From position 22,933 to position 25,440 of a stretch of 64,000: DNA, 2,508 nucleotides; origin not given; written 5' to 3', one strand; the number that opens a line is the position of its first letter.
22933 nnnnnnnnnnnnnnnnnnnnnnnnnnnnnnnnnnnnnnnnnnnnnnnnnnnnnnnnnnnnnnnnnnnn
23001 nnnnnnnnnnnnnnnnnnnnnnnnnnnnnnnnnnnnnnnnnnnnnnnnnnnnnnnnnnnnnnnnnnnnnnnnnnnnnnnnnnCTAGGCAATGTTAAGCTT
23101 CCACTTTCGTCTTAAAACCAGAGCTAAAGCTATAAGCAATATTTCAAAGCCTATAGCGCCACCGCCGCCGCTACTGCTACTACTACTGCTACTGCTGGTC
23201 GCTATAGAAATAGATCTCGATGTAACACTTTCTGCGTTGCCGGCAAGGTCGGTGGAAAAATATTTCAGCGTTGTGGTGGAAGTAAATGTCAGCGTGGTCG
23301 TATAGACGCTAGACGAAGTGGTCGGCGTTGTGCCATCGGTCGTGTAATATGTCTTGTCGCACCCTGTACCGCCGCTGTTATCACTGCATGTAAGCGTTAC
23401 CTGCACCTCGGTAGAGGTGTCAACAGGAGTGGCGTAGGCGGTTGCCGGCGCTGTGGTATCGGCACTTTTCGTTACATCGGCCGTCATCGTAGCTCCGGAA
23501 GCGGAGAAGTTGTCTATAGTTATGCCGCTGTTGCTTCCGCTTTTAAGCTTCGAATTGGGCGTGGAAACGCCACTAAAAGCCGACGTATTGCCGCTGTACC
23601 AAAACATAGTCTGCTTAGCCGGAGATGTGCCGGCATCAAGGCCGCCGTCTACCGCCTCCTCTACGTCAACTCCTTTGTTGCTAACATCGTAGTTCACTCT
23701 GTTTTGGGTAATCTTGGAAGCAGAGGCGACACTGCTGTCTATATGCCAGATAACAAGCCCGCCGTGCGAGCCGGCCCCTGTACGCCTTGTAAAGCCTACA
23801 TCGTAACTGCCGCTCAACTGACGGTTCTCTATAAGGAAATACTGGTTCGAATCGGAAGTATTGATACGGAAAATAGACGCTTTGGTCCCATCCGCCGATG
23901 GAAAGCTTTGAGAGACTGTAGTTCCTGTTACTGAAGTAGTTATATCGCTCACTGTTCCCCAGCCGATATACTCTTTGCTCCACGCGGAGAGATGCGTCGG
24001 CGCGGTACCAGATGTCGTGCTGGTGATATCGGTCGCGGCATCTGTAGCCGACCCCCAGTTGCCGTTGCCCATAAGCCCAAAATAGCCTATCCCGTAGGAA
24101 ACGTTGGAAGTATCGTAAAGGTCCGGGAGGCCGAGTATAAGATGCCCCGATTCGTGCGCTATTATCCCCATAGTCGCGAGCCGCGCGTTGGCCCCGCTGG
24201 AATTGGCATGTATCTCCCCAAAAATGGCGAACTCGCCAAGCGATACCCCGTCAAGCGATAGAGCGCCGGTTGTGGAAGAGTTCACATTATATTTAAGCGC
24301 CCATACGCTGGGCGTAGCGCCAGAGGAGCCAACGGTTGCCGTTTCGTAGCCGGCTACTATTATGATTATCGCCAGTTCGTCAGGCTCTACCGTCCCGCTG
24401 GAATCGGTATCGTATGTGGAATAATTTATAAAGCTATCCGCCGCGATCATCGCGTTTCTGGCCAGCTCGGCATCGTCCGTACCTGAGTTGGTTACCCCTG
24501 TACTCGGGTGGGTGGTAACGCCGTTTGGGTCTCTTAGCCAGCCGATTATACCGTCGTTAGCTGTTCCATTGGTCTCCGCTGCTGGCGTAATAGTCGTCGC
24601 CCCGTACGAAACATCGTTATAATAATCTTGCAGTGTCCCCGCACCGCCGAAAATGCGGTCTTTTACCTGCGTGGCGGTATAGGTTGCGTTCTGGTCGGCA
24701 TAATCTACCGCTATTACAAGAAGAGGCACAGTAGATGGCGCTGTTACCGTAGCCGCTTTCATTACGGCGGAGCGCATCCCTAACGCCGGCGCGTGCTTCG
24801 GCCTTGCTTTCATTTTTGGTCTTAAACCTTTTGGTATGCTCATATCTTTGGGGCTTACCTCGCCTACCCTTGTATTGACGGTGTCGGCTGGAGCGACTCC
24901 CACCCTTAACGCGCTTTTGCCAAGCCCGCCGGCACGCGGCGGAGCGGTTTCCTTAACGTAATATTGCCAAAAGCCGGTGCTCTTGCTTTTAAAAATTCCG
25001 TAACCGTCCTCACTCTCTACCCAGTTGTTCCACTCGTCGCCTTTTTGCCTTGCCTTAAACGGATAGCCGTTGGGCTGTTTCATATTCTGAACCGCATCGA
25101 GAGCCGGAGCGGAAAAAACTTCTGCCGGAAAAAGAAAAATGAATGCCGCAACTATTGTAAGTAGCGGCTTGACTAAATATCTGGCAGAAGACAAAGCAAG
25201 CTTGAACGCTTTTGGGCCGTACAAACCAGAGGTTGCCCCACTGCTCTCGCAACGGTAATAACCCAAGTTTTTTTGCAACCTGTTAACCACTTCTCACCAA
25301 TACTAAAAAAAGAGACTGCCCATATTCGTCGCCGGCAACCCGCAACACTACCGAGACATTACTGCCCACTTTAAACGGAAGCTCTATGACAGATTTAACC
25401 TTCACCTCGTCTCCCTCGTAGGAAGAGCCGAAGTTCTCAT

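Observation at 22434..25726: GlyGly-CTERM M6 metalloprotease with adjacent rhombosortase and a small co-transcribed secreted protein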

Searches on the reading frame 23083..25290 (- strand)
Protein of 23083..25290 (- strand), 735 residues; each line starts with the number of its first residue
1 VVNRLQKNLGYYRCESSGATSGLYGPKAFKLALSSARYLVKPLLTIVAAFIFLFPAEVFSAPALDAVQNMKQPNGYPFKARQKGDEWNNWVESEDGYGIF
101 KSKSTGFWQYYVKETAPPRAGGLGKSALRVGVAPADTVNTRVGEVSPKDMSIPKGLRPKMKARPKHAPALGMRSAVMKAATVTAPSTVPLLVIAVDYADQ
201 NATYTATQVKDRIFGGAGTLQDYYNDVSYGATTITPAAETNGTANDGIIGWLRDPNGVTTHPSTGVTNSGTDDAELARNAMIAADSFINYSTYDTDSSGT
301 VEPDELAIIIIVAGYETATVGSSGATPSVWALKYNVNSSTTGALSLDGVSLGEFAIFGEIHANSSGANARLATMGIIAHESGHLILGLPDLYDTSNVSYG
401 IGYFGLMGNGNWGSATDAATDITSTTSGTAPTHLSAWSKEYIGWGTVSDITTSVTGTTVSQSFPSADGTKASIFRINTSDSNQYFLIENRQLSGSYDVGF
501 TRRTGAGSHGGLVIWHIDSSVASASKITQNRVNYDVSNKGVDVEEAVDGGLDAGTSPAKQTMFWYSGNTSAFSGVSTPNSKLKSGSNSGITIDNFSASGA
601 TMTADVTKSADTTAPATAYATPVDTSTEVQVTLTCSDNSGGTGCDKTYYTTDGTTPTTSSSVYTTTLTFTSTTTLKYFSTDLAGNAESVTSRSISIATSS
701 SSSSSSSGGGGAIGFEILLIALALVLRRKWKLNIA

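Call 3: search_protein_families(library=ncbifam, proteins=[window:23083-25290:-], max_evalue=1)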
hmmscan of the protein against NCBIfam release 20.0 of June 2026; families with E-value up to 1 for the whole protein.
window:23083-25290:- (735 aa): 5 families
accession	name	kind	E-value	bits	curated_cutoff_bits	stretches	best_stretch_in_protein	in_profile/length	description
TIGR03296.1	M6dom_TIGR03296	domain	3.2e-43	148.7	110.8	1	192-496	1-274/286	M6 family metalloprotease domain-containing protein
NF052323.1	T9SSA_dep_M6i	equivalog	1.8e-33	115.6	600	2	509-619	424-557/1043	T9SS-dependent M6-like inactivated metalloprotease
NF047446.1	barrel_OmpL47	domain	6.5e-06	26.5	40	1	628-696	4-68/68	OmpL47-type beta-barrel domain-containing protein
NF038115.1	SVAGG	subfamily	0.0016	17.5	150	1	683-731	356-407/407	SVAGG family GlyGly-CTERM protein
TIGR03501.1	GlyGly_CTERM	domain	0.097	13.5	15.5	1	709-729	1-21/22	GlyGly-CTERM sorting domain-containing protein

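Call 4: search_protein_families(library=pfam, proteins=[window:23083-25290:-], max_evalue=1)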
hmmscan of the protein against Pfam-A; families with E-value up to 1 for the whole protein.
window:23083-25290:- (735 aa): 4 families
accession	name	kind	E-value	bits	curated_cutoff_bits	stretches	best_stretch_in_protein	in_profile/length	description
PF13290.12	CHB_HEX_C_1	-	3.2e-13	49.9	22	1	626-690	7-66/67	Chitobiase/beta-hexosaminidase C-terminal domain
PF13287.12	Fn3_assoc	-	1.7e-09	38.1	23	1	631-693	1-58/59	Fn3 associated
PF20774.2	InhA-like_VEG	-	0.02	15.5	27.6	1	480-522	3-48/158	Immune inhibitor A-like metallopeptidase, VEG domain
PF09471.16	Peptidase_M64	-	0.24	11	26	0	367-399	138-168/302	IgA Peptidase M64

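Call 10: find_encoding_contigs(protein=window:23083-25290:-, flank=6000, max_places=6)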
Protein window:23083-25290:- (735 aa): no gene with exactly this product is on record in the collection.

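Call 13: find_homologous_proteins(query=window:23083-25290:-, max_evalue=1e-10)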
Query window:23083-25290:- (735 aa): 228 proteins with E <= 1e-10 among 8000 candidates; the best 120 are listed.
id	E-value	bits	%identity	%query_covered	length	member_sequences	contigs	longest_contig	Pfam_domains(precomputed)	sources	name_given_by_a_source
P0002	0.0e+0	1611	100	100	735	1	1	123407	PF13287.13,PF13290.14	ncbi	-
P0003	3.7e-136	473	43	82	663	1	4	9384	PF02369.23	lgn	-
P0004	8.9e-136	472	46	78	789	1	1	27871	-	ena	-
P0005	7.7e-134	466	44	76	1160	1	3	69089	PF13715.13,PF17802.8,PF13620.13,PF09430.17,PF22904.4,PF17210.10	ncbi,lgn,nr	ncbi:MAG: M6 family metalloprotease domain-containing protein [Candidatus Brocadia sp.]|nr:M6 family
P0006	4.7e-133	463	44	81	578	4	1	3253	-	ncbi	ncbi:MAG TPA: M6 family metalloprotease domain-containing protein, partial [Candidatus Brocadiaceae 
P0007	1.3e-131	458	43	80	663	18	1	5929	PF02369.23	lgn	-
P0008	2.7e-131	457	41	81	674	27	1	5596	-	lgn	-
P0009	6.8e-131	456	42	88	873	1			PF04151.22,PF13205.13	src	-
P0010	8.4e-131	456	42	87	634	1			PF13205.13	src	-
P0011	1.1e-129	452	43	82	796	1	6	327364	PF05547.18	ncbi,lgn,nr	ncbi:MAG: M6 family metalloprotease domain-containing protein [Candidatus Brocadia sp.]|nr:M6 family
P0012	2.4e-129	451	44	80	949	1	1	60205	PF11617.14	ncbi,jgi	ncbi:MAG: M6 family metalloprotease domain-containing protein [Planctomycetota bacterium]|jgi:M6 fam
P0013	1.1e-127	445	43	79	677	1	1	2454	-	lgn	-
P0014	6.0e-125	436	44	80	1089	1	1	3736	PF14292.13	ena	-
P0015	2.5e-123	431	45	73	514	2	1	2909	PF05547.18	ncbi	ncbi:MAG: M6 family metalloprotease domain-containing protein [Candidatus Brocadia sp.]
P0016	3.4e-122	427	43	75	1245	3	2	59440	PF00415.25,PF13540.13,PF25384.2,PF19077.7,PF25390.2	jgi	-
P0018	3.1e-121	424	44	76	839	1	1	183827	PF05547.18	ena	-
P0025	5.1e-105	370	39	76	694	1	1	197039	PF00801.27,PF18911.7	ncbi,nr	ncbi:MAG: M6 family metalloprotease domain-containing protein [bacterium]|nr:M6 family metalloprotea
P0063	4.3e-60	222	34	76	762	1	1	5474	-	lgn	-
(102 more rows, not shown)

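Call 57: find_encoding_contigs(protein=P0063, flank=5000, max_places=3)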
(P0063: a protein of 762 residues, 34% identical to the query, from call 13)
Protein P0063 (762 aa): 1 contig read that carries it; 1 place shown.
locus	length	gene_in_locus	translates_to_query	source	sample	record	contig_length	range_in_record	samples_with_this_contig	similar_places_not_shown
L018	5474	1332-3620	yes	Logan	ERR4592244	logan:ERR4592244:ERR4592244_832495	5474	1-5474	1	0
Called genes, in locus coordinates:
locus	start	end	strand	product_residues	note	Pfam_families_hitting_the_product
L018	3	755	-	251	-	?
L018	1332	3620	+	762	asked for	-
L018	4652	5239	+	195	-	-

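Call 58: search_solved_structures(query=window:23083-25290:-, max_evalue=0.01, show_alignments=1)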
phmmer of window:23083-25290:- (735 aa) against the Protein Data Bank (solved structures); distinct sequences matched with E-value up to 0.01: 0.

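Call 61: search_solved_structures(query=A3, max_evalue=0.01)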
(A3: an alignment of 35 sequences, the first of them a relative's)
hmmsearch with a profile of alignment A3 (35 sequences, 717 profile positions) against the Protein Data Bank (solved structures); distinct sequences matched with E-value up to 0.01: 3.
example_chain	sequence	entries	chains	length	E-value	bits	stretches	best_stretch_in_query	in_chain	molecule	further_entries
4yu5_A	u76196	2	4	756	1.7e-21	79.7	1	88-375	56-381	Immune inhibitor A, metalloprotease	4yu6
2l1w_A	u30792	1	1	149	0.0034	19.2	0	239-260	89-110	Calmodulin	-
8aht_A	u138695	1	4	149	0.0087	17.9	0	239-256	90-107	Calmodulin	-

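Call 63: find_encoding_contigs(protein=P0011, flank=4000, max_places=2)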
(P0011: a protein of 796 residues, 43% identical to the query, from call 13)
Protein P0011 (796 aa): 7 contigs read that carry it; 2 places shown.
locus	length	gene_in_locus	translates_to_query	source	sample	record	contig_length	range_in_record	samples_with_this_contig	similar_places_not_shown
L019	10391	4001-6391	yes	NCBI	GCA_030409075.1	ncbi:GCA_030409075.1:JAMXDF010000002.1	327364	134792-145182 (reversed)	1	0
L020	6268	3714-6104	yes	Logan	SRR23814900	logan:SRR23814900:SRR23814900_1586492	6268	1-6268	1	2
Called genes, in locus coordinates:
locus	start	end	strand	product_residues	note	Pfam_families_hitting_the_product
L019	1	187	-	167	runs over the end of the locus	PF01965:DJ-1_PfpI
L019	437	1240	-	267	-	PF00795:CN_hydrolase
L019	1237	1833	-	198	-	-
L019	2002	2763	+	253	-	PF23023:Anti-Pycsar_Apyc1, PF00753:Lactamase_B, PF12706:Lactamase_B_2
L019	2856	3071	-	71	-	-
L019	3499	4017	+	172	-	-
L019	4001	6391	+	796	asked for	PF05547:Peptidase_M6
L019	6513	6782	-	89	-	-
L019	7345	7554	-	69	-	-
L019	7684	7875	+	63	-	-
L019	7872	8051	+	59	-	PF07927:HicA_toxin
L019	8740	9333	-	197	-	PF25023:TEN_YD-shell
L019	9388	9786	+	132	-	-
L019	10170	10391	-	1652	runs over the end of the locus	PF13620:CarboxypepD_reg, PF13715:CarbopepD_reg_2 (weak), PF22352:K319L-like_PKD, PF25020:TTR_TEN1-4, PF24329:FN-plug_TEN1-4, PF01436:NHL, PF25021:TEN_NHL, PF25023:TEN_YD-shell, +4 more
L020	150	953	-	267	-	PF00795:CN_hydrolase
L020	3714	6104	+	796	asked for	PF05547:Peptidase_M6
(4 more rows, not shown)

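Call 64: find_encoding_contigs(protein=P0012, flank=4000, max_places=2)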
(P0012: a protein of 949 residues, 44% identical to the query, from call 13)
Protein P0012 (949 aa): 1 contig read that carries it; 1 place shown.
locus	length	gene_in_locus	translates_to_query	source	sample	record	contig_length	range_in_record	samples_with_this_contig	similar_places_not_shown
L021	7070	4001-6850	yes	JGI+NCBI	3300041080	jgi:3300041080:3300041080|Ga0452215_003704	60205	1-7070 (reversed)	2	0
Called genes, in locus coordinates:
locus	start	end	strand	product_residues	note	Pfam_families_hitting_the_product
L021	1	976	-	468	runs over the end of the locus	-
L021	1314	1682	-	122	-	PF00589:Phage_integrase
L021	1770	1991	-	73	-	-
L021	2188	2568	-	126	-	-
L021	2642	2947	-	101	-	-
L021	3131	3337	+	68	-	-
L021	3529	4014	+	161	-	-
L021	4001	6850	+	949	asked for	PF11617:Cu-binding_MopE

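Call 65: find_encoding_contigs(protein=P0018, flank=4000, max_places=2)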
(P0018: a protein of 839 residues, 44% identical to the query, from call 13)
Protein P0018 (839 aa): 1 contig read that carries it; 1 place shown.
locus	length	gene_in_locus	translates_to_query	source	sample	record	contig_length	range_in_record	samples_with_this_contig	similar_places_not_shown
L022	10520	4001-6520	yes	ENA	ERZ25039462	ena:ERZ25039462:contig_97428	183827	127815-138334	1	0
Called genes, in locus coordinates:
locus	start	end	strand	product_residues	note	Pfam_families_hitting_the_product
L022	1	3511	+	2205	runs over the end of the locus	PF25390:WD40_RLD, PF13540:RCC1_2, PF25390:WD40_RLD, PF00415:RCC1, PF13540:RCC1_2, PF00415:RCC1, PF13540:RCC1_2, PF00415:RCC1, +6 more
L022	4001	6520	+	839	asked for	PF05547:Peptidase_M6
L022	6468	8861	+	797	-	PF16640:Big_3_5, PF19077:Big_13 (weak)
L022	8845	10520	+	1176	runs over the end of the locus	PF18998:Flg_new_2, PF25390:WD40_RLD, PF00415:RCC1, PF13540:RCC1_2, PF00415:RCC1, PF25390:WD40_RLD, PF00415:RCC1, PF13540:RCC1_2, +7 more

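Call 66: find_encoding_contigs(protein=P0025, flank=4000, max_places=2)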
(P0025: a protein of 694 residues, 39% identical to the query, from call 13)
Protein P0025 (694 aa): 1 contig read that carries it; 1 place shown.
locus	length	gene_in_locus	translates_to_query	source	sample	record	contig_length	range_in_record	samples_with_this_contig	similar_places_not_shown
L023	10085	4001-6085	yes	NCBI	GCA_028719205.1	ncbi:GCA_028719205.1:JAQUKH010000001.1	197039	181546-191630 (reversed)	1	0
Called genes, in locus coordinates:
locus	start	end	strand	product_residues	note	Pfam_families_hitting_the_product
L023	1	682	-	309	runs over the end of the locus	PF00514:Arm (faint), PF13513:HEAT_EZ (faint), PF02985:HEAT (faint), PF03130:HEAT_PBS (faint), PF13646:HEAT_2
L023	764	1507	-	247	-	PF10670:DUF4198 (faint), PF13620:CarboxypepD_reg (weak)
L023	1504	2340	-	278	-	PF09459:EB_dh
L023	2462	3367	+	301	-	PF01565:FAD_binding_4, PF02873:MurB_C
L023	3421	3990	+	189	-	PF00963:Cohesin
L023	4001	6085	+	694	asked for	PF18911:PKD_4, PF00801:PKD (weak)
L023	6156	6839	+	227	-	PF04298:Zn_peptidase_2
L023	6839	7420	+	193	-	-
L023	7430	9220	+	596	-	PF03130:HEAT_PBS (faint), PF13646:HEAT_2 (weak)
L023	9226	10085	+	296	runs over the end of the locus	PF23748:Beta-prop_LRRK2 (faint), PF07494:Reg_prop (faint), PF24807:WD40_CDC20-Fz (faint)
